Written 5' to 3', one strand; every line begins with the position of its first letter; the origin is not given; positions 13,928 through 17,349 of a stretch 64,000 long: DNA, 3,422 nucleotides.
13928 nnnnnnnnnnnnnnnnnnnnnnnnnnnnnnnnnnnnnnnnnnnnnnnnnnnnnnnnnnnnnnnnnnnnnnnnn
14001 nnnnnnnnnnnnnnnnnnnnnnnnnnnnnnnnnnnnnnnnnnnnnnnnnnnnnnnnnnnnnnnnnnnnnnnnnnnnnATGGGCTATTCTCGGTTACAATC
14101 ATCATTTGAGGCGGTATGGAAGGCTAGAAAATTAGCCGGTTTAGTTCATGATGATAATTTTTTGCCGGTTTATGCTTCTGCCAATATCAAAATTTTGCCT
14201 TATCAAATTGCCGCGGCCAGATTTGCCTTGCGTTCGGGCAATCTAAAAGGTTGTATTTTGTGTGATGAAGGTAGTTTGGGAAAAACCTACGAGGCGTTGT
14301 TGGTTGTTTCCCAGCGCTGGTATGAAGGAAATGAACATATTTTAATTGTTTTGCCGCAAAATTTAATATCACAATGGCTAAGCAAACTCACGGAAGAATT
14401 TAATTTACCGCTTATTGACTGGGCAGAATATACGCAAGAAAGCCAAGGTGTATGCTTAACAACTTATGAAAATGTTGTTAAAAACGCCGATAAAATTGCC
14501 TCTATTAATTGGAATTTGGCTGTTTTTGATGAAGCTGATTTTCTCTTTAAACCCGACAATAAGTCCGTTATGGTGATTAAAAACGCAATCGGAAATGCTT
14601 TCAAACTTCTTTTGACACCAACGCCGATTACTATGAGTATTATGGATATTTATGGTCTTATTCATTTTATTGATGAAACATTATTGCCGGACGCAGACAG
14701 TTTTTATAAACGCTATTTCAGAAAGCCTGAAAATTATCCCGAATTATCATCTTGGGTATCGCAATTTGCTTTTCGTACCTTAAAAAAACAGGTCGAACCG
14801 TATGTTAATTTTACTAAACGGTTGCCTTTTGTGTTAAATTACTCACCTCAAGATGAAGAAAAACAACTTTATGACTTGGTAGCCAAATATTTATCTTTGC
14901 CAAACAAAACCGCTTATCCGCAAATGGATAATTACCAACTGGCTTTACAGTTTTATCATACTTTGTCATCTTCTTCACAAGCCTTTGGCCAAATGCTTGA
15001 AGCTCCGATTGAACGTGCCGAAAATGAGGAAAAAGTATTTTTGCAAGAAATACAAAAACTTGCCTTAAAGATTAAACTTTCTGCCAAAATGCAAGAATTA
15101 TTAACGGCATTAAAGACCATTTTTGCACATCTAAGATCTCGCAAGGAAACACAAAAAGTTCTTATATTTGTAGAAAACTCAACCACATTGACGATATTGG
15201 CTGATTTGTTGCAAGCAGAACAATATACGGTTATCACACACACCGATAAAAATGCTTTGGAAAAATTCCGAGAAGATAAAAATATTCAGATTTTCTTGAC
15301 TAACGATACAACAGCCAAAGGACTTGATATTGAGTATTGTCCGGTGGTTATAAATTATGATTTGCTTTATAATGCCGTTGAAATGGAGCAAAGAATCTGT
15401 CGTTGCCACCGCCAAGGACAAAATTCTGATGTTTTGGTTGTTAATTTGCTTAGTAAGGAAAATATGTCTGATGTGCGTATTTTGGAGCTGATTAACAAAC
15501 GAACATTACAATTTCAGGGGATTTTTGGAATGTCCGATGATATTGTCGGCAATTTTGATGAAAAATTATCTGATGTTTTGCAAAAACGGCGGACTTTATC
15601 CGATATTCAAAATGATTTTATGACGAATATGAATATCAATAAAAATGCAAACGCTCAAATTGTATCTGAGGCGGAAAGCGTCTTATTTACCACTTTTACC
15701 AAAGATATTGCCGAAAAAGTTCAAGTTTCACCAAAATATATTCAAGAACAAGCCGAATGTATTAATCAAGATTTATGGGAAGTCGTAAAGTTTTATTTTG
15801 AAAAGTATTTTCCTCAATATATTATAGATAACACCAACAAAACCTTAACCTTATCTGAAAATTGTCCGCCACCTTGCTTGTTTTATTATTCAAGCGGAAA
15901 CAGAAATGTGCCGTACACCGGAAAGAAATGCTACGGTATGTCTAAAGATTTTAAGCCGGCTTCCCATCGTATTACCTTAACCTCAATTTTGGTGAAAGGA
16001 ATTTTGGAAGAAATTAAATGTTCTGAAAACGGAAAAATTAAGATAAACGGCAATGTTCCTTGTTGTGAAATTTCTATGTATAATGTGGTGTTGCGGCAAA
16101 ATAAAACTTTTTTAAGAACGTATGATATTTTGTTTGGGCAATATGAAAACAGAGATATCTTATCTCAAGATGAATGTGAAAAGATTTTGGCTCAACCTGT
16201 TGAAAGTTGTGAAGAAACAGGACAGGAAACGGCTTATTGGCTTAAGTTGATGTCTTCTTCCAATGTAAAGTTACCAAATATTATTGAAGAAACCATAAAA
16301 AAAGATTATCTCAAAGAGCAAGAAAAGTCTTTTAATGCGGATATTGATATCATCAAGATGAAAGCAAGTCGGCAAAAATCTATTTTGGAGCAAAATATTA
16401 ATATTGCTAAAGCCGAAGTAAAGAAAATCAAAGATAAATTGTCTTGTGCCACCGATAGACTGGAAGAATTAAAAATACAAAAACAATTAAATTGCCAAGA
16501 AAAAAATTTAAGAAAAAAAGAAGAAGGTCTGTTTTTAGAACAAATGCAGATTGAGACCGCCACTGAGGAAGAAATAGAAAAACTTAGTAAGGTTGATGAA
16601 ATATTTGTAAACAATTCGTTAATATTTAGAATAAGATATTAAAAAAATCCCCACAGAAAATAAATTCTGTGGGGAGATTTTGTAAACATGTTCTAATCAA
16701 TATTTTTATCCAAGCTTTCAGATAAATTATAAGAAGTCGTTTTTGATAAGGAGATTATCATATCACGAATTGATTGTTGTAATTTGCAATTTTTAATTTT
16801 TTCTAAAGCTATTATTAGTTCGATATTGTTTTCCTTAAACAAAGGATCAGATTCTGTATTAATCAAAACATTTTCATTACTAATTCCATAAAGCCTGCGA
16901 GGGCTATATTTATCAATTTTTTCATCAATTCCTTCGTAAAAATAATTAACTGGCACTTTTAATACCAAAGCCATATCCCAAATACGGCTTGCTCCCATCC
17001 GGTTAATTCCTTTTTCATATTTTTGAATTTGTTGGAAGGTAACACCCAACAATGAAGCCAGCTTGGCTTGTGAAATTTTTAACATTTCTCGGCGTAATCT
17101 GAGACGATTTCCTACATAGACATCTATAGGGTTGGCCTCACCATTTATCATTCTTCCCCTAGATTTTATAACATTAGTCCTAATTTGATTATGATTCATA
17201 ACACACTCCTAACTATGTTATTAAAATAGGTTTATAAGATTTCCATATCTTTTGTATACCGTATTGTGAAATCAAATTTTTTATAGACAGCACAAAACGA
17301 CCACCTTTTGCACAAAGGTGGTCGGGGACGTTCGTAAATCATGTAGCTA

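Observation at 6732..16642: Type III R-M operon split by a three-gene insert and followed by an SNF2 helicase: candidate composite defence system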

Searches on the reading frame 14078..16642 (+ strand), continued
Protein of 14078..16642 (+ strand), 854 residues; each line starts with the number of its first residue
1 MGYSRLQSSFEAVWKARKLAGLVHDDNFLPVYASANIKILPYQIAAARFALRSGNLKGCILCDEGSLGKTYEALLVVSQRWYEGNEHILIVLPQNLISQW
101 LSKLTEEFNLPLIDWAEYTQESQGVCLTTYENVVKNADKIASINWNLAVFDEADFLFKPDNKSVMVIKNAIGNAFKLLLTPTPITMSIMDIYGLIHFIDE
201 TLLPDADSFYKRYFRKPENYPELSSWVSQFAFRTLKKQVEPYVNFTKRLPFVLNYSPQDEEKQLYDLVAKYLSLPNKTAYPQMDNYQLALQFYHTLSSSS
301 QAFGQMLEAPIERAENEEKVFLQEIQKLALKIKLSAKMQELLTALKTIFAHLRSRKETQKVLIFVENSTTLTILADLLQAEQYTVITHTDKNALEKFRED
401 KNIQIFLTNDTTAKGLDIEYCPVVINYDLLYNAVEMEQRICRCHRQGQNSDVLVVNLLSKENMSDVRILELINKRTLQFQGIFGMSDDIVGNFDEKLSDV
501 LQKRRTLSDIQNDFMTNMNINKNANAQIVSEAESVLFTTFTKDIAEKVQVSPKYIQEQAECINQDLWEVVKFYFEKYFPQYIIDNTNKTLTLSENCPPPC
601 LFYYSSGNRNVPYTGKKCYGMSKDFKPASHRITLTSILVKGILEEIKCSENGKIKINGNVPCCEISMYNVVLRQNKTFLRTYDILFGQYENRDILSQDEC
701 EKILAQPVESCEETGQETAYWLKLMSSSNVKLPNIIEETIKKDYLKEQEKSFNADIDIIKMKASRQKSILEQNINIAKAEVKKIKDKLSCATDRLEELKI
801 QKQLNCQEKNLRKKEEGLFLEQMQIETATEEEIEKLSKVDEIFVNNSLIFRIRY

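Call 87: search_protein_families(library=padloc, proteins=[L163:8902-11865:+, L163:11920-15060:+, L163:15060-18422:+, L162:8998-11586:+, L162:11610-12698:+], max_evalue=1e-10)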
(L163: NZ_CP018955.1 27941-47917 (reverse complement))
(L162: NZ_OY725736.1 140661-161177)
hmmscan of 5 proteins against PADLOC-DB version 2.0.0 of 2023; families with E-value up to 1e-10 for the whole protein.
L163:8902-11865:+ (987 aa): 40 families (the best 25 are shown)
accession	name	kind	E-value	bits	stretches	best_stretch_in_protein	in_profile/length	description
PDLC02619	DrmD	-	2.5e-196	652.6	1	30-684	25-657/872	DrmD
PDLC02500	BrxHI|BrxHII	-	1.6e-73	246.7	3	497-670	510-680/933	BrxHI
PDLC02621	DrmD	-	7.3e-66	221.1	1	21-659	107-725/1040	DrmD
PDLC00659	HmaA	-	5.5e-60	201.3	1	34-679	101-729/1176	SNF2 helicase / DEAD-box helicase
PDLC02623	DrmD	-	9.2e-56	187.2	2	33-227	97-307/1040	DrmD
PDLC02620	DrmD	-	5.5e-48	161.7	2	36-469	98-515/1060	DrmD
PDLC02572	DrmA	-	3.9e-46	155.5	1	27-579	108-641/1043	DrmA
PDLC02504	BrxHI|BrxHII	-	2.1e-45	153.1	2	497-647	516-670/971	BrxHII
PDLC02843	DpdE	-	2.2e-43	146.4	2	30-227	151-327/1091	DpdE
PDLC02632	DrmD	-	6.5e-42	141.8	1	27-576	113-640/662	DrmD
PDLC02840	DpdE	-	2.1e-39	133.6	2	30-111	152-234/1091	DpdE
PDLC02634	DrmD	-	2.6e-37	126.1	1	34-575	88-598/900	DrmD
PDLC02844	DpdE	-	1.6e-34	117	1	30-243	146-349/1074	DpdE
PDLC02633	DrmD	-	1.9e-33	113.4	1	27-573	115-642/839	DrmD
PDLC00633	ZorD1|ZorD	-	1e-32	111.2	1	21-286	429-692/908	"SWI2/SNF2 helicase, Mrr-like nuclease"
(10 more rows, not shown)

L163:11920-15060:+ (1046 aa): 17 families
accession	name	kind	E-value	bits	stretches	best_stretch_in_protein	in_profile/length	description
PDLC03646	MTase_III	-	0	1173.5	1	1-1044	1-1056/1057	Type III methyltransferase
PDLC03638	MTase_III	-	3.8e-72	241.8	2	292-589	203-508/816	Type III methyltransferase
PDLC03634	MTase_III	-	1.7e-47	160.6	2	512-833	171-462/621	Type III methyltransferase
PDLC03641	MTase_III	-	1.3e-44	150.9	2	512-819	182-450/657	Type III methyltransferase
PDLC03644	MTase_III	-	1.4e-42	144.2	1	464-831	38-397/542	Type III methyltransferase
PDLC03635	MTase_III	-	1.6e-42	144.1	1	463-908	217-652/708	Type III methyltransferase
PDLC03642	MTase_III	-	8.1e-42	141.6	2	465-628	83-256/528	Type III methyltransferase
PDLC03636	MTase_III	-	7.4e-40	135.3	1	457-830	39-408/575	Type III methyltransferase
PDLC03645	MTase_III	-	2e-36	123.4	1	462-647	137-328/709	Type III methyltransferase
PDLC03640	MTase_III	-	3.2e-30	103.1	1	724-885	341-501/654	Type III methyltransferase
PDLC03639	MTase_III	-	9.5e-29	98.2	1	427-646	53-273/639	Type III methyltransferase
PDLC03278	MTase_II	-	1.2e-20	72.3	0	474-590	8-122/390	Type II methyltransferase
PDLC03637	MTase_III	-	8.2e-20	68.9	0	464-562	121-234/513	Type III methyltransferase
PDLC03354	MTase_II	-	5.2e-17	60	1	454-618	60-238/425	Type II methyltransferase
PDLC03300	MTase_II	-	2.1e-13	48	0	505-609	79-178/302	Type II methyltransferase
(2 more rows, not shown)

L163:15060-18422:+ (1120 aa): 1 family
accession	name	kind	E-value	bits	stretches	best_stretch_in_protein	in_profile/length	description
PDLC03654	REase_III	-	0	1650.9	1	5-1117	13-1125/1154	Type III restriction enzyme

L162:8998-11586:+ (862 aa): 19 families
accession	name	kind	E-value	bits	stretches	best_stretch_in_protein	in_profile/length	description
PDLC02619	DrmD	-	5.7e-85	284.1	3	9-324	9-324/872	DrmD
PDLC02500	BrxHI|BrxHII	-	9.7e-36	121.7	1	324-482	435-596/933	BrxHI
PDLC00659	HmaA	-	2e-24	83.5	1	344-474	488-626/1176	SNF2 helicase / DEAD-box helicase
PDLC00633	ZorD1|ZorD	-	2.6e-24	83.4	1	31-471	442-856/908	"SWI2/SNF2 helicase, Mrr-like nuclease"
PDLC02620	DrmD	-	1.5e-23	80.7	1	328-471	444-590/1060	DrmD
PDLC02840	DpdE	-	1.4e-20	71.3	1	331-476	523-672/1091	DpdE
PDLC02623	DrmD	-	1.8e-20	70.4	1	342-564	507-728/1040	DrmD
PDLC02621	DrmD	-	3.8e-19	66.4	1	326-482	478-654/1040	DrmD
PDLC02846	DpdE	-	3.2e-18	63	0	33-213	161-343/1034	DpdE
PDLC02843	DpdE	-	6.6e-17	58.7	0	32-212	156-317/1091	DpdE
PDLC00632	ZorD1|ZorD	-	2.3e-16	57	1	123-492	718-1077/1101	"SWI2/SNF2 helicase, Mrr-like nuclease"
PDLC00631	ZorD1|ZorD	-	4.8e-15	52.4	1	114-467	546-877/1071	"SWI2/SNF2 helicase, Mrr-like nuclease"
PDLC00634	ZorD1|ZorD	-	7.5e-15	51.7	0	117-232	608-712/1208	"SWI2/SNF2 helicase, Mrr-like nuclease"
PDLC02845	DpdE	-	1.4e-14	50.9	1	54-503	864-1281/1293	DpdE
PDLC00629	ZorD1|ZorD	-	1.1e-12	44.7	1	122-465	606-920/1012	"SWI2/SNF2 helicase, Mrr-like nuclease"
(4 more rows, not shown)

L162:11610-12698:+ (362 aa): 33 families (the best 25 are shown)
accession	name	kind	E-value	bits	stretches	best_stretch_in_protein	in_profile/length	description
PDLC04851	PDC-S05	-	2.6e-148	491.6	1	2-344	2-336/342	-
PDLC04868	PDC-S05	-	1.1e-141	469.7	1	14-343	5-330/335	-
PDLC04853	PDC-S05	-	2.8e-126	419.2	1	23-349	12-332/336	-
PDLC04852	PDC-S05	-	6.6e-121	401.4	1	11-349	7-339/346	-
PDLC04871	PDC-S05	-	3.2e-119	396.8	1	10-345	126-459/468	-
PDLC04864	PDC-S05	-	3.5e-100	332.9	1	74-346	4-270/277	-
PDLC04843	PDC-S05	-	9.1e-98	325.5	1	22-337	11-317/330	-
PDLC04870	PDC-S05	-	1.9e-88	293.4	1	10-221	4-209/214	-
PDLC04876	PDC-S05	-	8.2e-65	215.8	1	13-181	6-171/174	-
PDLC04854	PDC-S05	-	7.9e-44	147.8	1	24-186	11-174/212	-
PDLC04872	PDC-S05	-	2.4e-42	142.3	1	24-149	12-137/152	-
PDLC04965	PDC-S23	-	1.2e-40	137.9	1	24-186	12-179/327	-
PDLC04964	PDC-S23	-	1e-39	134.6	1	23-150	10-137/331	-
PDLC04858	PDC-S05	-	4.9e-38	128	1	24-145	12-130/138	-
PDLC04879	PDC-S05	-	1.1e-34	118.2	1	25-147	12-132/285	-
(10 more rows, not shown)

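Call 89: find_related_loci(query=A1, collection=viral_contigs, flank=10000)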
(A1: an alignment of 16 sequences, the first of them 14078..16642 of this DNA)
Query A1 (854 aa) in viral_contigs; peptide patterns used: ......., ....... (x = any residue, [..] = any of these).
45 stretches matched a pattern; 3 encode a relative of the query (tblastn E <= 1e-3); 3 distinct loci.
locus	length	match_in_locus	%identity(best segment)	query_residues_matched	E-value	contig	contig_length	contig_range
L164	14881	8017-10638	51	4-853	0e+0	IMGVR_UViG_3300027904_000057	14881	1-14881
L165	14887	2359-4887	52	1-837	0e+0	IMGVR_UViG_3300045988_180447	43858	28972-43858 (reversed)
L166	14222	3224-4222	71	5-337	3e-161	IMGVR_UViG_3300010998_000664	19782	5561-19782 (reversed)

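Call 94: search_solved_structures(query=window:14078-16639:+, max_evalue=1e-8)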
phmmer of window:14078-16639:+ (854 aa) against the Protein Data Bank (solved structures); distinct sequences matched with E-value up to 1e-8: 55.
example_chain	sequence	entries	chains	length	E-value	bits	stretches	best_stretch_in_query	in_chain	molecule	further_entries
7otq_K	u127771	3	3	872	1.1e-17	66.7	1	33-267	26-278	Chromodomain-helicase-DNA-binding protein 1-like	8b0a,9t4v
7epu_B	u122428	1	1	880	1.1e-17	66.6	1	33-267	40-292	Chromodomain-helicase-DNA-binding protein 1-like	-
7enn_K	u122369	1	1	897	1.2e-17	66.5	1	33-267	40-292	Chromodomain-helicase-DNA-binding protein 1-like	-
3mwy_W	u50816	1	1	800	1.6e-15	59.5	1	124-482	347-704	Chromo domain-containing protein 1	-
9n6h_K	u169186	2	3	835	1.8e-15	59.3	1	124-482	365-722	Chromo domain-containing protein 1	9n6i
1z63_A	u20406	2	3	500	2.8e-15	58.7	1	35-236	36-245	Helicase of the snf2/rad54 family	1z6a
5hzr_A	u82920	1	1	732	2.9e-15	58.6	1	42-473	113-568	SNF2-family ATP dependent chromatin remodeling factor like protein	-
9n6k_L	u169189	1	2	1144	5.1e-15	57.8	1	124-482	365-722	Chromo domain-containing protein 1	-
7tn2_W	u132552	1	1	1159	5.4e-15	57.7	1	124-482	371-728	Chromo domain-containing protein 1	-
9r5s_W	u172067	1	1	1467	1.2e-14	56.6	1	124-482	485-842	Chromo domain-containing protein 1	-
5o9g_W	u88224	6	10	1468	1.2e-14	56.6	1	124-482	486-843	Chromo domain-containing protein 1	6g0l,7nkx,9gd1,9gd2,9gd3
9ear_W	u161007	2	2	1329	1.5e-14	56.3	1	39-475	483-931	Chromodomain-helicase-DNA-binding protein 1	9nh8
6iro_L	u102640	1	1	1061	3.6e-14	55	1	31-254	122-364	ISWI chromatin-remodeling complex ATPase ISW1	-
6jyl_K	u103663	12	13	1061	3.6e-14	55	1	31-254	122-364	ISWI chromatin-remodeling complex ATPase ISW1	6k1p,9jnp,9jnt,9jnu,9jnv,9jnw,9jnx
7x3t_V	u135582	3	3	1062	3.6e-14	55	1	31-254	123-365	ISWI chromatin-remodeling complex ATPase ISW1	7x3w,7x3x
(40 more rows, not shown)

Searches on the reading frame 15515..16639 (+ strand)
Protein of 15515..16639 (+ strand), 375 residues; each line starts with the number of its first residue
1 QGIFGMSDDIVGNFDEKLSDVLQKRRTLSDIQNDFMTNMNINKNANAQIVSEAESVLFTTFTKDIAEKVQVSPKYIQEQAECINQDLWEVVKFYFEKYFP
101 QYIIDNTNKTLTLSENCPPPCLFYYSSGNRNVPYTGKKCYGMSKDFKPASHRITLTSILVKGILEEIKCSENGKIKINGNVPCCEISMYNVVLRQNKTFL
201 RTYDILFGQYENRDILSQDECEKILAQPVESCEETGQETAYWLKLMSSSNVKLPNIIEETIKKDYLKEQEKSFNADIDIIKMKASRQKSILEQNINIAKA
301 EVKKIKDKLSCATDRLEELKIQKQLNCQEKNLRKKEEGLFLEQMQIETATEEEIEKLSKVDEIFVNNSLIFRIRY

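Call 67: predict_structure(alignment_id=A4)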
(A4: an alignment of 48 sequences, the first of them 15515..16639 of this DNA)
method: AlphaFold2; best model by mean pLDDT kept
length: 375 residues; sequences in the alignment: 48
mean_pLDDT: 82.8   pTM: 0.53
mean pLDDT of the five models: 82.8, 82.5, 81.1, 80.8, 80.6
residues with pLDDT >= 90: 124; 70-90: 202; 50-70: 27; < 50: 22
segments of 3 or more residues with pLDDT < 50: 1-11, 61-70
pLDDT, mean of each block of 10 residues (from residue 1): 40 59 69 79 80 63 48 74 89 92 93 91 88 92 88 90 87 86 90 85 90 87 88 89 75 83 85 83 92 91 90 87 91 90 92 81 85 91
secondary structure, 60 per line:
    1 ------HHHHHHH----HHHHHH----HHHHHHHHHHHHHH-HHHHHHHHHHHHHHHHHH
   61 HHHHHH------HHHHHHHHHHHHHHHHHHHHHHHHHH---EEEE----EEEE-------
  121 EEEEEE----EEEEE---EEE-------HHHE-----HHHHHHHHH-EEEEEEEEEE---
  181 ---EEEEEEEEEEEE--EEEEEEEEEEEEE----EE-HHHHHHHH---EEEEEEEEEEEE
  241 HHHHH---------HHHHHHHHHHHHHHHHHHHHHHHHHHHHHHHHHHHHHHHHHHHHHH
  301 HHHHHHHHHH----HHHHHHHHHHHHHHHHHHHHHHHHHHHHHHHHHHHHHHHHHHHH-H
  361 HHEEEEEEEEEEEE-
elements in order: H7-13 H18-23 H28-41 H43-66 H73-98 E102-105 E110-113 E121-126 E131-135 E139-141 H158-166 E168-177 E184-195 E198-210 H218-225 E229-240 H241-245 H255-310 H315-358 E363-374

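Call 73: fold_search(model_id=the predicted structure, library=pdb)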
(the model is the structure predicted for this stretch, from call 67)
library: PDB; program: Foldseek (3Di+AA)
matches with E <= 10: 406; with E <= 0.001: 0
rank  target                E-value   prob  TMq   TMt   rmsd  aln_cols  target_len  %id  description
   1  8so8                  3.5e-03  0.80  0.23  0.12  19.9       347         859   16  Crystal structure of an N-terminally truncated variant of Escherichia coli RapA (released 2024-07-03)
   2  4k2p_A                1.8e-01  0.44  0.16  0.24  19.5       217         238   12  The Structure of a Quintuple Mutant of the Tiam1 PH-CC-Ex Domain (released 2013-07-10)
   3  4k2p_D                2.4e-01  0.38  0.16  0.24  18.9       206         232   13  The Structure of a Quintuple Mutant of the Tiam1 PH-CC-Ex Domain (released 2013-07-10)
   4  3a8p_D                2.5e-01  0.47  0.16  0.26  18.1       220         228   13  Crystal structure of the Tiam2 PHCCEx domain (released 2009-11-24)
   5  3a8p_C                4.3e-01  0.35  0.16  0.25  18.5       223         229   14  Crystal structure of the Tiam2 PHCCEx domain (released 2009-11-24)
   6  8ilv_B                4.3e-01  0.23  0.19  0.25  17.0       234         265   12  Cryo-EM structure of PI3Kalpha in complex with compound 18 (released 2023-09-06)
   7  9r62_I                4.8e-01  0.08  0.13  0.09  18.3       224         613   11  CPS co-polymerase Wzc_C1 (released 2026-03-04)
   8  8t8f_E                5.4e-01  0.41  0.20  0.21  16.7       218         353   10  Smc5/6 8mer (released 2023-11-15)
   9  8am0_B                6.0e-01  0.06  0.12  0.16  17.8       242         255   14  Crystal structure of human T1061E PI3Kalpha in complex with its regulatory subunit and the inhibitor GDC-0077 (Inavoli (released 2023-12-13)
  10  6h4h_A                6.4e-01  0.10  0.14  0.13  16.8       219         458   14  Usp28 catalytic domain variant E593D in complex with UbPA (released 2019-03-27)
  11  8dd4_B                6.8e-01  0.07  0.12  0.15  18.1       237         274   12  PI 3-kinase alpha with nanobody 3-142 (released 2022-09-21)
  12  8dcp_B                7.6e-01  0.16  0.18  0.23  16.2       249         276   12  PI 3-kinase alpha with nanobody 3-126 (released 2022-09-21)
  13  6wge_A                7.6e-01  0.09  0.13  0.13  16.6       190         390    8  Cryo-EM structure of human Cohesin-NIPBL-DNA complex without STAG1 (released 2020-05-20)
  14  3a8p_A                8.1e-01  0.23  0.16  0.25  20.0       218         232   11  Crystal structure of the Tiam2 PHCCEx domain (released 2009-11-24)
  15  3na7                  8.6e-01  0.23  0.14  0.19   8.0       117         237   19  2.2 Angstrom Structure of the HP0958 Protein from Helicobacter pylori CCUG 17874 (released 2010-09-22)
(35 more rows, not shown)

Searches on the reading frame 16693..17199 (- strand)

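Call 9: search_protein_families(library=pfam, proteins=[window:16693-17199:-], max_evalue=0.001)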
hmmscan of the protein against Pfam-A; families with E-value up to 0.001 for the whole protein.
window:16693-17199:- (168 aa): 3 families
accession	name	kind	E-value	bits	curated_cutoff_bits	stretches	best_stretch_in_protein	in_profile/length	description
PF01381.28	HTH_3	-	7.6e-11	42.3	23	1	33-87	1-55/55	Helix-turn-helix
PF12844.13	HTH_19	-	2.5e-07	30.9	30.2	1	30-93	1-64/64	Helix-turn-helix domain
PF13560.12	HTH_31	-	5.3e-05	23.9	27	1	30-83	3-57/64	Helix-turn-helix domain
